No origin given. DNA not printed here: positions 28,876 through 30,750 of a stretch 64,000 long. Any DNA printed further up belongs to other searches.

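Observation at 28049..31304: ApbE flavin transferase embedded between cytochromes and a GT-C membrane protein: the flavinylated target is not obvious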

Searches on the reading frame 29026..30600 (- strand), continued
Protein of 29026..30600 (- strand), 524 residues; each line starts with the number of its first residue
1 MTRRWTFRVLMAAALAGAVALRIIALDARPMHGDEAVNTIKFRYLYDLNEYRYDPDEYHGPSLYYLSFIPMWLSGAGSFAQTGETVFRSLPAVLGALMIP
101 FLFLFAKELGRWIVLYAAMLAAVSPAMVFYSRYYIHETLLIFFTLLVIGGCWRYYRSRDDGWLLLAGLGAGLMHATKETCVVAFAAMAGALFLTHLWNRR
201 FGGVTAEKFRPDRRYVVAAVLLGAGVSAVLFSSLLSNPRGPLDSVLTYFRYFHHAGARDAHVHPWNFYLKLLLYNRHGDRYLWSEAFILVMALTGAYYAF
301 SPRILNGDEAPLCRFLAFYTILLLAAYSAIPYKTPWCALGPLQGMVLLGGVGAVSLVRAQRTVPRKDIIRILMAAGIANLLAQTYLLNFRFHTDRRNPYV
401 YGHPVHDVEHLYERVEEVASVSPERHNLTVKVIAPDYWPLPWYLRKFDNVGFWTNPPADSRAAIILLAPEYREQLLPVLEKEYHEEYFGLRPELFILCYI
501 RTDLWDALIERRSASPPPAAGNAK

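Call 58: search_protein_families(library=pfam, proteins=[L057:6598-8772:+, L057:11698-14916:-, L057:4817-5809:+, L086:6811-8952:+, L086:11658-14216:+, L086:5806-6759:-, L054:7896-9005:-, L054:11731-12468:+, L054:4945-7560:+, L078:6376-8289:-], max_evalue=0.001)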
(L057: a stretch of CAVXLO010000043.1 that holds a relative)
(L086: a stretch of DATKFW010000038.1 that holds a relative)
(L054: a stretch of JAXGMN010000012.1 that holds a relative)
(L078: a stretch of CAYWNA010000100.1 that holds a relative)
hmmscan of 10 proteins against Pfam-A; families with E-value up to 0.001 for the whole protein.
L057:6598-8772:+ (724 aa): 1 family
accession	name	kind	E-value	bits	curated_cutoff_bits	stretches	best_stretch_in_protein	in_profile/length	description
PF00521.26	DNA_topoisoIV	-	5.6e-109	365.3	31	1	102-517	1-431/432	DNA gyrase/topoisomerase IV, subunit A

L057:11698-14916:- (1072 aa): 3 families
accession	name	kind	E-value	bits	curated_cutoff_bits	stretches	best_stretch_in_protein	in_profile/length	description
PF02867.20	Ribonuc_red_lgC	-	6.4e-128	428.1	23.9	1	237-796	1-523/523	Ribonucleotide reductase, barrel domain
PF08471.15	Ribonuc_red_2_N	-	2e-18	66.9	27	1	105-186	2-103/103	Class II vitamin B12-dependent ribonucleotide reductase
PF12637.14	TSCPD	-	9e-11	42.4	22.8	1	868-954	12-84/88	TSCPD domain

L057:4817-5809:+ (330 aa): 1 family
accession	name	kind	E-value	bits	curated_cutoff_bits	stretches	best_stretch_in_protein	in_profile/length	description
PF01751.28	Toprim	-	1.6e-07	31.9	23.1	1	33-82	47-93/96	Toprim domain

L086:6811-8952:+ (713 aa): 1 family
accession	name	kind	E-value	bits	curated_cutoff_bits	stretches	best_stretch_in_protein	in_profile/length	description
PF01432.26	Peptidase_M3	-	1.2e-117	394.5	27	1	257-707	1-456/457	Peptidase family M3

L086:11658-14216:+ (852 aa): 0 families

L086:5806-6759:- (317 aa): 3 families
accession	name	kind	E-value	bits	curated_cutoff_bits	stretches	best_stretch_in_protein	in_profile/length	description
PF00005.33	ABC_tran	-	7.5e-24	85.3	25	1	22-179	2-137/137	ABC transporter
PF08352.17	oligo_HPY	-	1.6e-23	83.3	27.1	1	230-294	1-65/65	Oligopeptide/dipeptide transporter, C-terminal region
PF13304.12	AAA_21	-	1.2e-06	29.3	27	1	147-214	234-303/304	AAA domain, putative AbiEii toxin, Type IV TA system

L054:7896-9005:- (369 aa): 4 families
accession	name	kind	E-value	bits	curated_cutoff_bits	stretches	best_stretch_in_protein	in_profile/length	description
PF01408.29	GFO_IDH_MocA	-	2.6e-13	51.2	24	1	2-114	2-110/120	Oxidoreductase family, NAD-binding Rossmann fold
PF22725.1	GFO_IDH_MocA_C3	-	2.4e-08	34.4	27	1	140-275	6-123/124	GFO/IDH/MocA C-terminal domain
PF02894.22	GFO_IDH_MocA_C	-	1.3e-05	25.6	22.9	1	173-276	21-128/218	Oxidoreductase family, C-terminal alpha/beta domain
PF03435.24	Sacchrp_dh_NADP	-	0.00019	22.2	25.1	1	3-93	1-95/129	Saccharopine dehydrogenase NADP binding domain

L054:11731-12468:+ (245 aa): 0 families

L054:4945-7560:+ (871 aa): 0 families

L078:6376-8289:- (637 aa): 3 families
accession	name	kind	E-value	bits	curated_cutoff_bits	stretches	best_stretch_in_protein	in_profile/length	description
PF18582.6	HZS_alpha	-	5.7e-22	78.5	26.6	1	257-357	1-98/98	Hydrazine synthase alpha subunit middle domain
PF13442.11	Cytochrome_CBB3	-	3.9e-08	34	27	0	394-425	4-33/68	Cytochrome C oxidase, cbb3-type, subunit III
PF00034.26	Cytochrom_C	-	0.00027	22.7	21.3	0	528-546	8-26/90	Cytochrome c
